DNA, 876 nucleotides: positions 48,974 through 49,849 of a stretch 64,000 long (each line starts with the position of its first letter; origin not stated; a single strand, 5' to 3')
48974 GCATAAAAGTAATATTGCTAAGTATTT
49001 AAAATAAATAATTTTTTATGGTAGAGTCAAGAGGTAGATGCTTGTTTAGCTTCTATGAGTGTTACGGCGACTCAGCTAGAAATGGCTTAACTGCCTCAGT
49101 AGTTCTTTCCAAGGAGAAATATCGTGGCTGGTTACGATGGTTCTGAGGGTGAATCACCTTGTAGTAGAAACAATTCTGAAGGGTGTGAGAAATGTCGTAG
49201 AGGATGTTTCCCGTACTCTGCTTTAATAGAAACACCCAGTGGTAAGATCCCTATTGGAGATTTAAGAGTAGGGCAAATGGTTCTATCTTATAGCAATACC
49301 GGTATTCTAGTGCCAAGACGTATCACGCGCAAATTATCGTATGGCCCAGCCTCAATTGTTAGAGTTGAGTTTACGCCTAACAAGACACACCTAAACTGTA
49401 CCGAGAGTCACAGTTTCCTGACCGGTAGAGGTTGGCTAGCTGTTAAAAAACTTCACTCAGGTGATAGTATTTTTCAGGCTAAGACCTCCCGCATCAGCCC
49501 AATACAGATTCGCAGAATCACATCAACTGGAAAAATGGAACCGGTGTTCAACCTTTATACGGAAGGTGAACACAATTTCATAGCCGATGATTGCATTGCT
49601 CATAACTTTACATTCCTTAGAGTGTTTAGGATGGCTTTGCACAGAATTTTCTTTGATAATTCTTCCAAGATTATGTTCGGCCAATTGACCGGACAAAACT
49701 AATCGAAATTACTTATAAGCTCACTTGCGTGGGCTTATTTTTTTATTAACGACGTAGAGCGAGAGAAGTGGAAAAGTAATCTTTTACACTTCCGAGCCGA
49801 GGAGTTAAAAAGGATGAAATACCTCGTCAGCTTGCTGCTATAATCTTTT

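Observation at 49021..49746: Stand-alone Hint (intein-like) domain protein flanked by a Cys-rich N-terminal peptide and a hydrophobic C-terminal 31-mer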

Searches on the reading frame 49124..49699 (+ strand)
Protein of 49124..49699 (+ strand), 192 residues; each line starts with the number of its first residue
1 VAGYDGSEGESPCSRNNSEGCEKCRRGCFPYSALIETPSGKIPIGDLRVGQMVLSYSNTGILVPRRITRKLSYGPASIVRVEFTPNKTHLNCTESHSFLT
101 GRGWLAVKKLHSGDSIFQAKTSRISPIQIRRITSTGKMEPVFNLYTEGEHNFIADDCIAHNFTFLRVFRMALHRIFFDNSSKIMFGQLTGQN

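Call 4: search_protein_families(library=pfam, proteins=[window:49124-49699:+], max_evalue=1)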
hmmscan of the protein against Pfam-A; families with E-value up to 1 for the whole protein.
window:49124-49699:+ (192 aa): 4 families
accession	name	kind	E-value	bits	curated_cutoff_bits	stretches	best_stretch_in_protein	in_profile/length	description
PF14890.11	Intein_splicing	-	5.9e-09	36.3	35.8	2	126-161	120-155/155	Intein splicing domain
PF13403.11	Hint_2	-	1.7e-05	25.7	28.4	1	28-71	2-45/147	Hint domain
PF01079.26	Hint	-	0.0014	18.7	29.7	1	26-65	11-51/213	Hint module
PF07591.16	PT-HINT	-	0.0088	16.7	27.7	1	34-148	1-116/137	Pretoxin HINT domain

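Call 7: find_homologous_proteins(query=window:49124-49699:+, max_evalue=0.001)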
Query window:49124-49699:+ (192 aa): 25 proteins with E <= 0.001 among 60 candidates.
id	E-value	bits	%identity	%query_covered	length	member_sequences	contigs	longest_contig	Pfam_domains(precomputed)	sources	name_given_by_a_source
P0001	2.3e-127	440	100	100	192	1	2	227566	PF13403.12,PF14890.12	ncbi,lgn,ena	-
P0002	1.3e-64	236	58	98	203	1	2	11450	PF14890.12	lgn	-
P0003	6.1e-63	230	59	97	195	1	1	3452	PF13403.12,PF14890.12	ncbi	-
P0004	5.4e-60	221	58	93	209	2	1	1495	PF14890.12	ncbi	-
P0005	3.0e-58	215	57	90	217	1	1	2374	PF14890.12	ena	-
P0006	5.7e-53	198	54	93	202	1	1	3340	PF14890.12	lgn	-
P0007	4.2e-52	195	57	85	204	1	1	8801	PF13403.12,PF14890.12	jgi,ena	-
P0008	6.2e-52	194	51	95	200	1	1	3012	PF14890.12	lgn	-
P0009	2.0e-51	193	55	86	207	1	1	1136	PF14890.12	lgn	-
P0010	7.3e-50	188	55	85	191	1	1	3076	PF14890.12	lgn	-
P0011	2.3e-49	186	54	87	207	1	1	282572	PF14890.12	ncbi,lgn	ncbi:MAG: Hint domain-containing protein [Minisyncoccia bacterium]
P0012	2.1e-48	183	55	80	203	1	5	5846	PF14890.12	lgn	-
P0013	3.6e-48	182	58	78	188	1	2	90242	PF13403.12,PF14890.12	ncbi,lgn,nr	ncbi:MAG: hypothetical protein K9M10_02220 [Candidatus Pacebacteria bacterium]|nr:hypothetical prote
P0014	5.5e-47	178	46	99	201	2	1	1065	PF14890.12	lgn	-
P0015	6.2e-46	175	53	89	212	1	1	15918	-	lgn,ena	-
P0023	6.9e-41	158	49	85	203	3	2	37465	PF14890.12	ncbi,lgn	-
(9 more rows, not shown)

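Call 8: search_solved_structures(query=window:49124-49699:+, max_evalue=1, show_alignments=3)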
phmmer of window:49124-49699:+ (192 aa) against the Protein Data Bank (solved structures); distinct sequences matched with E-value up to 1: 21.
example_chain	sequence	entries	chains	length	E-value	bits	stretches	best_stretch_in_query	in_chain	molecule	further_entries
4o1r_A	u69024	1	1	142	9.4e-05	25.6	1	89-161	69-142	Replicative DNA helicase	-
1mi8_A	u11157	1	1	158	0.00012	25.3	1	114-160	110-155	DnaB intein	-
6tmm_AAA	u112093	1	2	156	0.00041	23.6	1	39-161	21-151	NAD(P)(+)--arginine ADP-ribosyltransferase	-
6y75_A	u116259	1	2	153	0.00042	23.5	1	39-161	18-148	NAD(P)(+)--arginine ADP-ribosyltransferase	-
6tmm_BBB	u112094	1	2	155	0.00042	23.5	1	39-161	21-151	NAD(P)(+)--arginine ADP-ribosyltransferase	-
6y75_B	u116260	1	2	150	0.0005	23.3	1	39-161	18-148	NAD(P)(+)--arginine ADP-ribosyltransferase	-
7cfv_A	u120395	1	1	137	0.00052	23.2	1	34-161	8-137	Spl DnaX mini-intein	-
2in0_A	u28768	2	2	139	0.0017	21.6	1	53-161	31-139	Endonuclease PI-MtuI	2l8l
6qaz_A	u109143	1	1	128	0.0025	21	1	28-161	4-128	cyanophage-like gp41-1 intein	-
2in8_A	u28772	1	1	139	0.0027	20.9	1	55-161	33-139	Endonuclease PI-MtuI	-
6frh_A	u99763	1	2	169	0.0031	20.7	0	129-160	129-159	Replicative DNA helicase,Replicative DNA helicase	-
2in9_A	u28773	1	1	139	0.0034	20.6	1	55-161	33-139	Endonuclease PI-MtuI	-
6frg_A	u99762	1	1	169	0.0037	20.4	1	127-160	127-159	Replicative DNA helicase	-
3igd_A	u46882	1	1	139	0.0042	20.3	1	58-161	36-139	Endonuclease PI-MtuI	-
5i0a_A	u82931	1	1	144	0.0051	20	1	53-160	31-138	Intein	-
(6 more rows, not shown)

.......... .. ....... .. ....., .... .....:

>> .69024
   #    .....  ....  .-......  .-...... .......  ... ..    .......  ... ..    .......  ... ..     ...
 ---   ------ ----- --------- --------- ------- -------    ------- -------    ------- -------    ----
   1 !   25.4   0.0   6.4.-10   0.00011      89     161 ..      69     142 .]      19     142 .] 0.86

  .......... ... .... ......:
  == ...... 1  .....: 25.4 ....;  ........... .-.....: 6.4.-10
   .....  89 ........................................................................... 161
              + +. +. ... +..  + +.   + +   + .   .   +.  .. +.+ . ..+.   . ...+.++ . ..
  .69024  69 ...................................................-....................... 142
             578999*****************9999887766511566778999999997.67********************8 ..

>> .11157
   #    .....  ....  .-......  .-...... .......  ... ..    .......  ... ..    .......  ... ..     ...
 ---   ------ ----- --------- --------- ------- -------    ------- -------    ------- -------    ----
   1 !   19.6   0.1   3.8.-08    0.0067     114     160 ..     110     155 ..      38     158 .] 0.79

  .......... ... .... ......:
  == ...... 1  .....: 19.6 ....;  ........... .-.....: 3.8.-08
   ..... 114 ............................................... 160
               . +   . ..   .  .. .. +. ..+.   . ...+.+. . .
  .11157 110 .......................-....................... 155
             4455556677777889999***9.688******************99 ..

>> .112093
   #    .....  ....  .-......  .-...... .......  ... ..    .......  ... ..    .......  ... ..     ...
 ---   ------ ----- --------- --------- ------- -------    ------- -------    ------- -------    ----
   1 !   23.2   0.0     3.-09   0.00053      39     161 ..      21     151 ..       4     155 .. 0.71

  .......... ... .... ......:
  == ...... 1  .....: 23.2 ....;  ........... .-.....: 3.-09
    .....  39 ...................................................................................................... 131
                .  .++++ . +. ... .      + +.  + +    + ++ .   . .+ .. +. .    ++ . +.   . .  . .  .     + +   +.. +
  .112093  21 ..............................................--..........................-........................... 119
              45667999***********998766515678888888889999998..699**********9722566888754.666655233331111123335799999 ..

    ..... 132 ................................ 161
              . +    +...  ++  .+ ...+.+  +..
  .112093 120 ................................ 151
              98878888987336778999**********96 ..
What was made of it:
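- Checked: phmmer against PDB finds DnaB mini-inteins at E~1e-4 (call 8).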

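Call 11: find_encoding_contigs(protein=P0011, flank=6000, max_places=3)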
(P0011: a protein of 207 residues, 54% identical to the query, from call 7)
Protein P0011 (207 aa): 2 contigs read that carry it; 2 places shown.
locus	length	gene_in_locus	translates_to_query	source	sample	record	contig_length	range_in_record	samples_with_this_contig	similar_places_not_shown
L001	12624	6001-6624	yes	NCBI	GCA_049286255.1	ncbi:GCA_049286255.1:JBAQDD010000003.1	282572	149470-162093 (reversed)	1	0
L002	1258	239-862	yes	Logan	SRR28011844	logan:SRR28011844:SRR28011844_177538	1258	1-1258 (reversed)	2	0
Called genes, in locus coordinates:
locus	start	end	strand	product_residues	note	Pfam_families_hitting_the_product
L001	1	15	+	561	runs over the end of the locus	PF00989:PAS, PF08448:PAS_4 (weak), PF13188:PAS_8 (faint), PF13426:PAS_9, PF08447:PAS_3, PF00512:HisKA, PF02518:HATPase_c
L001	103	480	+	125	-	PF00072:Response_reg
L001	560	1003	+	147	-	PF02308:MgtC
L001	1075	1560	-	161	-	-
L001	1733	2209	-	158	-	PF20274:cREC_REC, PF00072:Response_reg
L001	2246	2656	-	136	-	PF00072:Response_reg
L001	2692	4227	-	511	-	PF00989:PAS, PF08448:PAS_4, PF13188:PAS_8, PF13426:PAS_9, PF00512:HisKA, PF02518:HATPase_c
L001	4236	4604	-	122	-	PF00072:Response_reg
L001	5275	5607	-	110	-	-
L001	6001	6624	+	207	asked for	PF14890:Intein_splicing (weak)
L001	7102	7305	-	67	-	-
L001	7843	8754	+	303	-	PF01555:N6_N4_Mtase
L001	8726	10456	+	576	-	PF14072:DndB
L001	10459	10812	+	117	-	-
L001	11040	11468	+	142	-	-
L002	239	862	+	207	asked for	PF14890:Intein_splicing (weak)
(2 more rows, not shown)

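Call 12: find_encoding_contigs(protein=P0013, flank=6000, max_places=3)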
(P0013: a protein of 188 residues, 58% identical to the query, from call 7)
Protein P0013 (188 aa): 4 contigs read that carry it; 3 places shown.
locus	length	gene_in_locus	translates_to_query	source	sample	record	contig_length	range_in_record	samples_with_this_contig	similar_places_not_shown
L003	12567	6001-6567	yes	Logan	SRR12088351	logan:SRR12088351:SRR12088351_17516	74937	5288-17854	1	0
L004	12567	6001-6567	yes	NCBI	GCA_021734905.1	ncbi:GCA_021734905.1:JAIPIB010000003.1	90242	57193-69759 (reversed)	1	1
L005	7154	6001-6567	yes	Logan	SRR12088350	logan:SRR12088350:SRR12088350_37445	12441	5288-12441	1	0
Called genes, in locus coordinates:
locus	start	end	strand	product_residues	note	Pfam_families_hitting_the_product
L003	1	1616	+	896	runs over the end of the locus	PF02861:Clp_N, PF23569:NBD_SMAX1, PF00004:AAA, PF17871:AAA_lid_9, PF00004:AAA, PF07724:AAA_2, PF07728:AAA_5, PF10431:ClpB_D2-small, +7 more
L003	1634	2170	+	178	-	-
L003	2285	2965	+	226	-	-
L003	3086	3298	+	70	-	-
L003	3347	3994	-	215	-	PF02397:Bac_transf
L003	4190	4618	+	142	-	PF03551:PadR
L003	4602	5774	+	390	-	PF04024:PspC, PF22571:LiaI-LiaF-TM_PspC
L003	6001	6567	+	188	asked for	PF13403:Hint_2 (faint), PF14890:Intein_splicing (faint)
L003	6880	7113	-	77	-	-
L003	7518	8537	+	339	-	PF18895:T4SS_pilin (weak)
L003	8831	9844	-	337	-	PF01745:IPT, PF01715:IPPT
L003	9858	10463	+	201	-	-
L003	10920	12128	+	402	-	PF02195:ParB_N, PF17762:HTH_ParB, PF23552:ParB_C (weak)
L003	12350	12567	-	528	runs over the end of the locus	PF13328:HD_4, PF01966:HD (weak), PF04607:RelA_SpoT, PF02824:TGS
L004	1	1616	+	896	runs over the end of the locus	PF02861:Clp_N, PF23569:NBD_SMAX1, PF00004:AAA, PF17871:AAA_lid_9, PF00004:AAA, PF07724:AAA_2, PF07728:AAA_5, PF10431:ClpB_D2-small, +7 more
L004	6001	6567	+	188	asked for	PF13403:Hint_2 (faint), PF14890:Intein_splicing (faint)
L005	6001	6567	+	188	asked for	PF13403:Hint_2 (faint), PF14890:Intein_splicing (faint)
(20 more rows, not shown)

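Call 13: find_encoding_contigs(protein=P0023, flank=6000, max_places=3)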
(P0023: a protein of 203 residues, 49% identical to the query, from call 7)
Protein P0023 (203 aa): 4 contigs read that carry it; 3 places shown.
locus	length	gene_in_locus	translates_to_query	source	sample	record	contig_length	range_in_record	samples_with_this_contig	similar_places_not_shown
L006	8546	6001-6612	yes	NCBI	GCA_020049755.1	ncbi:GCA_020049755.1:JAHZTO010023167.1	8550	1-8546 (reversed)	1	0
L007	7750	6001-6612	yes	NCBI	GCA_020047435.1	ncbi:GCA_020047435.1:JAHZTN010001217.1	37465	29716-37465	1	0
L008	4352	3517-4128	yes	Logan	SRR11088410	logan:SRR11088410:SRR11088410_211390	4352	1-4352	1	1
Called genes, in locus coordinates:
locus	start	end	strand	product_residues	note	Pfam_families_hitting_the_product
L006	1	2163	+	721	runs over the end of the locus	?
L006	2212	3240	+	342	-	PF04545:Sigma70_r4, PF05066:HARE-HTH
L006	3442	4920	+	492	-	-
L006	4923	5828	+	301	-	PF02618:YceG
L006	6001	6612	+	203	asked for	PF14890:Intein_splicing (faint)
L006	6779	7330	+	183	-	PF00929:RNase_T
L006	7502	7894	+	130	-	-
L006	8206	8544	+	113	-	?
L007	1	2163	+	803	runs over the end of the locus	PF00133:tRNA-synt_1, PF09334:tRNA-synt_1g, PF13603:tRNA-synt_1_2, PF00133:tRNA-synt_1, PF08264:Anticodon_1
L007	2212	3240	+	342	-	PF04545:Sigma70_r4, PF05066:HARE-HTH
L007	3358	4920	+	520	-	-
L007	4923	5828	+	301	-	PF02618:YceG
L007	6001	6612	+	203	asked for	PF14890:Intein_splicing (faint)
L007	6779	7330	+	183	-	PF00929:RNase_T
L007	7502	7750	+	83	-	?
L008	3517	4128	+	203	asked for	PF14890:Intein_splicing (faint)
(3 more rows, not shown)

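Call 14: find_related_loci(query=A1, collection=genome_contigs, flank=6000)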
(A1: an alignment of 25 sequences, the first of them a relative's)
Query A1 (192 aa) in genome_contigs; peptide patterns used: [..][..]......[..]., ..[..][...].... (x = any residue, [..] = any of these).
13 stretches matched a pattern; 1 encode a relative of the query (tblastn E <= 1e-3); 1 distinct loci.
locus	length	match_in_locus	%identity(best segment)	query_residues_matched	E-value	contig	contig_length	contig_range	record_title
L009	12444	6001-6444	58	28-176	5e-55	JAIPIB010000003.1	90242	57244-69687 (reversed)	MAG: Candidatus Paceibacterota bacterium isolate Tobar12.5m-G43 Tobar12-5m-C193, whole genome shotgun sequence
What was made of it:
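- Tried and rejected: Only one locus matched the exact peptide patterns (call 14), so the taxonomic range is poorly sampled.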

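Call 17: find_encoding_contigs(protein=P0001, flank=3000, max_places=3)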
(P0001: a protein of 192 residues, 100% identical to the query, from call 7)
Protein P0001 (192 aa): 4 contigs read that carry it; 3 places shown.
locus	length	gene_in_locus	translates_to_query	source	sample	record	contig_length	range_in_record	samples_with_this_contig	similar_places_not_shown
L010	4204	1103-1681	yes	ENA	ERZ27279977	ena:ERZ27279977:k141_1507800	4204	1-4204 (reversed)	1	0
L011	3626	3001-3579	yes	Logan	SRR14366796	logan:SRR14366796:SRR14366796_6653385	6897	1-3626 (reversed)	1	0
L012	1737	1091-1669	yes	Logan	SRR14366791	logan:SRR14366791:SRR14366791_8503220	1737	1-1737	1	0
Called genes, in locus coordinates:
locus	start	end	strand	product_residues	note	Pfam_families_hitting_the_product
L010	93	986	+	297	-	PF02618:YceG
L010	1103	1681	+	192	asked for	PF13403:Hint_2 (faint), PF14890:Intein_splicing (faint)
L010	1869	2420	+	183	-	PF00929:RNase_T, PF13482:RNase_H_2 (faint)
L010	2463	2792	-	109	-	-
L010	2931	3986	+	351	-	PF02540:NAD_synthase (faint), PF03054:tRNA_Me_trans, PF20259:tRNA_Me_trans_M, PF20258:tRNA_Me_trans_C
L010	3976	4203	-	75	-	?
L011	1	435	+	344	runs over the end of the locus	PF04545:Sigma70_r4, PF05066:HARE-HTH (weak)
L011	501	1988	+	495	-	-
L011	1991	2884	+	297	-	PF02618:YceG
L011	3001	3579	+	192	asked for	PF13403:Hint_2 (faint), PF14890:Intein_splicing (faint)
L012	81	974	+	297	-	PF02618:YceG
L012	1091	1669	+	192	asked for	PF13403:Hint_2 (faint), PF14890:Intein_splicing (faint)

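Call 18: find_encoding_contigs(protein=P0015, flank=6000, max_places=2)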
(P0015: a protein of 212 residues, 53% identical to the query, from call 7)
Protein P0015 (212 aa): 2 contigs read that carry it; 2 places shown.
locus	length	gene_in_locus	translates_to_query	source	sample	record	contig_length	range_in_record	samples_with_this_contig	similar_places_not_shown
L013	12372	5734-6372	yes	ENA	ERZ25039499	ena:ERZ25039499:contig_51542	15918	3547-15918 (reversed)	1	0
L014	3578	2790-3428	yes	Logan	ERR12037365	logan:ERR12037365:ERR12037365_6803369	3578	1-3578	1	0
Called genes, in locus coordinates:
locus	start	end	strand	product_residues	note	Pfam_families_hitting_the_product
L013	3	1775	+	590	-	?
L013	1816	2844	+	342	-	PF04545:Sigma70_r4, PF05066:HARE-HTH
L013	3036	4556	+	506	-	-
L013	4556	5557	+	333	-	PF02618:YceG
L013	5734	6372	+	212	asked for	-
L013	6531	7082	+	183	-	PF00929:RNase_T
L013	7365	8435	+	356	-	PF02540:NAD_synthase (faint), PF03054:tRNA_Me_trans, PF20259:tRNA_Me_trans_M, PF20258:tRNA_Me_trans_C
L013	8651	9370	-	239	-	PF02535:Zip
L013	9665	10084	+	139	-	PF01475:FUR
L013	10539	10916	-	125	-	-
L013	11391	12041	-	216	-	PF01323:DSBA (weak), PF13098:Thioredoxin_2 (faint), PF13462:Thioredoxin_4 (weak)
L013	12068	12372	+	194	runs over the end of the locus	PF04279:IspA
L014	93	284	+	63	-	-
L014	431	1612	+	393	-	-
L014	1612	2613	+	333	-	PF02618:YceG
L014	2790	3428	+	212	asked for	-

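Call 19: find_encoding_contigs(protein=P0002, flank=6000, max_places=2)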
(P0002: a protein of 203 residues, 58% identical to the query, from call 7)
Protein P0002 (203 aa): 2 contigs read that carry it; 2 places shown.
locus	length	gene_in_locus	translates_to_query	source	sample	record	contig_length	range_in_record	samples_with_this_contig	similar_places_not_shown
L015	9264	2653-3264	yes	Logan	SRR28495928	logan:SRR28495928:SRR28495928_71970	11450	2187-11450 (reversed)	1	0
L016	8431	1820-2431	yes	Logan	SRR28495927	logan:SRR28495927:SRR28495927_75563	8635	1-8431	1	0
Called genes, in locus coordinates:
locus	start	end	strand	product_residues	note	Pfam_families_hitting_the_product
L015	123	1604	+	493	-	-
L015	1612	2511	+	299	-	PF02618:YceG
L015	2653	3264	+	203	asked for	PF14890:Intein_splicing (faint)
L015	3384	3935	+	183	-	PF00929:RNase_T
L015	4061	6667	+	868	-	PF00005:ABC_tran (faint), PF02463:SMC_N (faint), PF13191:AAA_16 (faint), PF13555:AAA_29 (faint), PF13304:AAA_21 (faint), PF17760:UvrA_inter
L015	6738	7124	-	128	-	-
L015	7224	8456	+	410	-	PF01541:GIY-YIG, PF27096:UvrC_M, PF08459:UvrC_RNaseH_dom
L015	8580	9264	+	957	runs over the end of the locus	?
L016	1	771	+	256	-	?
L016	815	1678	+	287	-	PF02618:YceG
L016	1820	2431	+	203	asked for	PF14890:Intein_splicing (faint)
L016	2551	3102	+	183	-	PF00929:RNase_T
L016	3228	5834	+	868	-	PF00005:ABC_tran (faint), PF02463:SMC_N (faint), PF13191:AAA_16 (faint), PF13555:AAA_29 (faint), PF13304:AAA_21 (faint), PF17760:UvrA_inter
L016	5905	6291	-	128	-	-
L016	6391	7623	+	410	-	PF01541:GIY-YIG, PF27096:UvrC_M, PF08459:UvrC_RNaseH_dom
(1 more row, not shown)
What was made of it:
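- YceG-Hint-RNase T synteny holds in four lineages whose Hint proteins are 44-58% identical to the window protein (calls 13, 18, 19). Syntenic orthologues at 44-58% identity are still intact (calls 13, 18, 19).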

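Call 21: search_protein_representatives(alignment_id=A1)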
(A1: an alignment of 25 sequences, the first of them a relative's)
Query: 25 sequences, 202 profile positions. Proteins with E-value up to 0.001 (for the whole library): 26319; up to 1e-10: 3275; up to 1e-30: 273. The best 150 are listed.
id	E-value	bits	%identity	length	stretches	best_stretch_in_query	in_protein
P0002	1.5e-77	275.9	-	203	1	1-201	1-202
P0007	1.5e-77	275.9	-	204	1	13-199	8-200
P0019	4.7e-73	261.2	-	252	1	7-197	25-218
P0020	1.9e-72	259.2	-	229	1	12-195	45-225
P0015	4.3e-71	254.8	-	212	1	10-199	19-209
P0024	2.7e-70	252.2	-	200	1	1-199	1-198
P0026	8.9e-69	247.3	-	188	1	33-196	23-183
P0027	4.6e-65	235.1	-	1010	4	38-171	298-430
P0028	9.0e-64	230.9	-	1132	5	37-171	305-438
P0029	3.5e-63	229.0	-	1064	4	37-171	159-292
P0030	1.9e-56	207.0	-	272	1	21-191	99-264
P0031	3.0e-56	206.4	-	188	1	17-192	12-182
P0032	2.0e-55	203.7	-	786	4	36-171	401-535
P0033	2.3e-54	200.2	-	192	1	27-195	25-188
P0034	3.5e-53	196.4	-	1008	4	38-171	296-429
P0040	2.5e-49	183.8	-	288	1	27-194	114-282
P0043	9.2e-48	178.6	-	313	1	23-195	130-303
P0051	5.9e-46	172.7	-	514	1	34-194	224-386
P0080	5.8e-42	159.7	-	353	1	31-196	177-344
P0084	1.7e-41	158.2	-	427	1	37-190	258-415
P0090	8.0e-41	156.0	-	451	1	12-193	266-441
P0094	2.3e-40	154.5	-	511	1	17-190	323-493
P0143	1.1e-37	145.7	-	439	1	35-196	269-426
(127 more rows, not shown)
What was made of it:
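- Checked: The match is far beyond chance: 273 representative clusters at E<=1e-30 (call 21).
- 273 clusters at E<=1e-30, most 180-260 aa with the Hint at the C-terminal end (call 21). The family has 273 clusters with a constant architecture (call 21).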

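Call 22: predict_structure(alignment_id=A1)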
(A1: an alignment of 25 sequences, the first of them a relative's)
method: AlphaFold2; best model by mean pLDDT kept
length: 192 residues; sequences in the alignment: 25
mean_pLDDT: 81.5   pTM: 0.71
mean pLDDT of the five models: 81.5, 78.1, 75.6, 74.7, 74.4
residues with pLDDT >= 90: 115; 70-90: 22; 50-70: 34; < 50: 21
segments of 3 or more residues with pLDDT < 50: 1-12, 14-21
pLDDT, mean of each block of 10 residues (from residue 1): 38 43 67 97 97 93 94 93 90 95 94 95 91 96 90 95 63 66 56 49
secondary structure, 60 per line:
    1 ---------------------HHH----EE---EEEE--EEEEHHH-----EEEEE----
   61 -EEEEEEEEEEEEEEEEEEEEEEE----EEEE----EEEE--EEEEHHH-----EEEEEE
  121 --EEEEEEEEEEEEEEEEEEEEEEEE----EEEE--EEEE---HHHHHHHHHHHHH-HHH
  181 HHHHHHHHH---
elements in order: E34-37 E40-43 E52-56 E62-84 E89-92 E97-100 E103-106 E115-120 E123-146 E151-154 E157-160 H164-176 H178-189
